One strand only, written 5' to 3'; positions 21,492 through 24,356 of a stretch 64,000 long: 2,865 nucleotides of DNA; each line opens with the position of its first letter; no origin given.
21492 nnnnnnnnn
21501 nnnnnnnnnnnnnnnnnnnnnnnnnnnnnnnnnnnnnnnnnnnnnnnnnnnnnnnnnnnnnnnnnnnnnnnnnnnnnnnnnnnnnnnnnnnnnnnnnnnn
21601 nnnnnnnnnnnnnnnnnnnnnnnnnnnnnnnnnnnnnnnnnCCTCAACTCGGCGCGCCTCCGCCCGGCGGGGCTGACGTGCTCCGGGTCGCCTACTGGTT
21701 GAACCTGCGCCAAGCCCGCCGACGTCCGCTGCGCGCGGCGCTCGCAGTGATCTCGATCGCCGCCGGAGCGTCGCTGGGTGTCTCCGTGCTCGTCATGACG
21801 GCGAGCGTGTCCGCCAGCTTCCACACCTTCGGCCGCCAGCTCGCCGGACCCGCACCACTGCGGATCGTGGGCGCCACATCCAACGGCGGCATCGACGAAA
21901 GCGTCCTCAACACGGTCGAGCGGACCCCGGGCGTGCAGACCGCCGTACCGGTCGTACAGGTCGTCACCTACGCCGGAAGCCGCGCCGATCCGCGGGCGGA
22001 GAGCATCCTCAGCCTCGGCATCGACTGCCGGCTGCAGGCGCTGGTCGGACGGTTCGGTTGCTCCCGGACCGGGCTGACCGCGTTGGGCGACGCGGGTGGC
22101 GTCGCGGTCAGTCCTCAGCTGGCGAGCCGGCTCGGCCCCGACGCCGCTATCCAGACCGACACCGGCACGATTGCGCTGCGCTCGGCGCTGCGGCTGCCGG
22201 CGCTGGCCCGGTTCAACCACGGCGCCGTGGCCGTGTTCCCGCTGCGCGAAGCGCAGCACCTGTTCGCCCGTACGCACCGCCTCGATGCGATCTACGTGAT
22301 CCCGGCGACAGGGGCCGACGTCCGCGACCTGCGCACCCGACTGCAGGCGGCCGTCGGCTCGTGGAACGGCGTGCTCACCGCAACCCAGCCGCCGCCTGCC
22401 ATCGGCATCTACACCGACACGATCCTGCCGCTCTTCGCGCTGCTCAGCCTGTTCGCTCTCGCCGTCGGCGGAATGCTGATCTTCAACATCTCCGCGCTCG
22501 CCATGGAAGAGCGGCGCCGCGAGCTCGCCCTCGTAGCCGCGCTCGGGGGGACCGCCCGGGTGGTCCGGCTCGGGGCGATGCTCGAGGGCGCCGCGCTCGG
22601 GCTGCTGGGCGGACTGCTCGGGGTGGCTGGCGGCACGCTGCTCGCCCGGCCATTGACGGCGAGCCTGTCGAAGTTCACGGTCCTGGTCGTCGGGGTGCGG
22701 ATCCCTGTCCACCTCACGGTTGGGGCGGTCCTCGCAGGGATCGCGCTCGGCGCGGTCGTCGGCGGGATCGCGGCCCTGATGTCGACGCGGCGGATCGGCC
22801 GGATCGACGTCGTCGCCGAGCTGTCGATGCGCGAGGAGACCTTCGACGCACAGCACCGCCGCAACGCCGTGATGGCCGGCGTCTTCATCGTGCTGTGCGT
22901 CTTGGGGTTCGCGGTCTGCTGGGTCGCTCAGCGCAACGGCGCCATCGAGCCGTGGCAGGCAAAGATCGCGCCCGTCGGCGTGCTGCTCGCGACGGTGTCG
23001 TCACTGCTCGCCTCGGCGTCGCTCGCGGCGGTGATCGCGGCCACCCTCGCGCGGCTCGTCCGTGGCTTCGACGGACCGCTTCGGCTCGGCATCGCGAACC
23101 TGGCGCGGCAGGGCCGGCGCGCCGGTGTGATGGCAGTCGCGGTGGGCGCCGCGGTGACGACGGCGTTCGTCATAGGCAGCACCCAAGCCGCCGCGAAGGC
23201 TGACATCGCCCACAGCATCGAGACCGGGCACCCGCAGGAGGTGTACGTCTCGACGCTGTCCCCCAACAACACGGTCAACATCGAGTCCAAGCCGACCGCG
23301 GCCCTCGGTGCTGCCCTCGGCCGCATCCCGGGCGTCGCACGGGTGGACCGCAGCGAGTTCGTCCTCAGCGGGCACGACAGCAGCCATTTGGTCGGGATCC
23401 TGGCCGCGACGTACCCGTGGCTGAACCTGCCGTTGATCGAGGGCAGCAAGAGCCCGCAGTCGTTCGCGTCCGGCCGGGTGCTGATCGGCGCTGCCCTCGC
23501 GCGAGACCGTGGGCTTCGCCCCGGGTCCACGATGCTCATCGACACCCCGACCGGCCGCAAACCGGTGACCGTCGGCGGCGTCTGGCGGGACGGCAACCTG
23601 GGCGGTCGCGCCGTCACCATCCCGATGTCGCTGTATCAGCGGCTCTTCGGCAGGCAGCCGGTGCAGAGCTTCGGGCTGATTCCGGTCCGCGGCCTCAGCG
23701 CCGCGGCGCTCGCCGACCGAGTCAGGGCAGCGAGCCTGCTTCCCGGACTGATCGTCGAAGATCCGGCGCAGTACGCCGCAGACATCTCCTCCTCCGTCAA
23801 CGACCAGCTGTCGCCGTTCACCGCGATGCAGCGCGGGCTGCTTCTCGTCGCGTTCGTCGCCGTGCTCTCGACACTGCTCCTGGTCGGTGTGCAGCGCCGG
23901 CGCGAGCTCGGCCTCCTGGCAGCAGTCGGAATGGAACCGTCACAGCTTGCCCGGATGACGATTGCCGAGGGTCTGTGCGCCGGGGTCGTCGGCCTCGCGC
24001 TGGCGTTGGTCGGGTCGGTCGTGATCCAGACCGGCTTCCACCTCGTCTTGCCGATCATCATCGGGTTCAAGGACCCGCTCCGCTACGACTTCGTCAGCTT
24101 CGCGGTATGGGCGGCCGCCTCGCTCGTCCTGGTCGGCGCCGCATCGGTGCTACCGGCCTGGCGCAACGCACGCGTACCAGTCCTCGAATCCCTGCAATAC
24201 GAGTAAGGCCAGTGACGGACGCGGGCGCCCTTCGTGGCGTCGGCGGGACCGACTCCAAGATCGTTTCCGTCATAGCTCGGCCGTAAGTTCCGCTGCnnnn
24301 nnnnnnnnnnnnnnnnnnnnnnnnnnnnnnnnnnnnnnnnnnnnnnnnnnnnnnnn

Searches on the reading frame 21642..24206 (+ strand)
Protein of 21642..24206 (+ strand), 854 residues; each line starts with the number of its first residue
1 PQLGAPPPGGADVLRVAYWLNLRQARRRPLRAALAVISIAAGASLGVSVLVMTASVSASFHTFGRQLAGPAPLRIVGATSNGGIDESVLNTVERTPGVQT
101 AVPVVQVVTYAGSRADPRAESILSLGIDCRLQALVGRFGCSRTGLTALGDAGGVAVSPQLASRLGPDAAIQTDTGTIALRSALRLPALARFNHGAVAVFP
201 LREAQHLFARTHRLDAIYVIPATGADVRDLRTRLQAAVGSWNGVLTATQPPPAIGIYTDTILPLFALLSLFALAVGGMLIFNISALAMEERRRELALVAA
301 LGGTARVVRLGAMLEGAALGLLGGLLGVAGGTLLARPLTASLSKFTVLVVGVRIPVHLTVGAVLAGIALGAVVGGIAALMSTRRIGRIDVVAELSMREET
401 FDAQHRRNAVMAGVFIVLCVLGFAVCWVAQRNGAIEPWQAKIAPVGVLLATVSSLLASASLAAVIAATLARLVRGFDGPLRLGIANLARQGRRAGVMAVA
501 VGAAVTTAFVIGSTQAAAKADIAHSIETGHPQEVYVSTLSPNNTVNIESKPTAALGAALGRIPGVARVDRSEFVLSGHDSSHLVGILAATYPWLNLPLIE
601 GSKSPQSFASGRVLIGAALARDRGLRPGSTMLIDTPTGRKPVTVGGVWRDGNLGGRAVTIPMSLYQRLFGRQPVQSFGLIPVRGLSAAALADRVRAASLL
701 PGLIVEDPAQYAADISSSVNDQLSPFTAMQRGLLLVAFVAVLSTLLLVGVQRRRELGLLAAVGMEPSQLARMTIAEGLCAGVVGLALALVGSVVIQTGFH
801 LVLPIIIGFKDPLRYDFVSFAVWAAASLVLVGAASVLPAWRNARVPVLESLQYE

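Call 35: search_protein_families(library=pfam, proteins=[window:21642-24206:+], max_evalue=0.001)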
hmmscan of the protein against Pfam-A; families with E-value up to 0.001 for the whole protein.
window:21642-24206:+ (854 aa): 1 family
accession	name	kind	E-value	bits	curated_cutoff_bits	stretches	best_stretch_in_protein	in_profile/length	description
PF02687.27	FtsX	-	1.5e-20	73.8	25.5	2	733-844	7-117/120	FtsX-like permease C-terminal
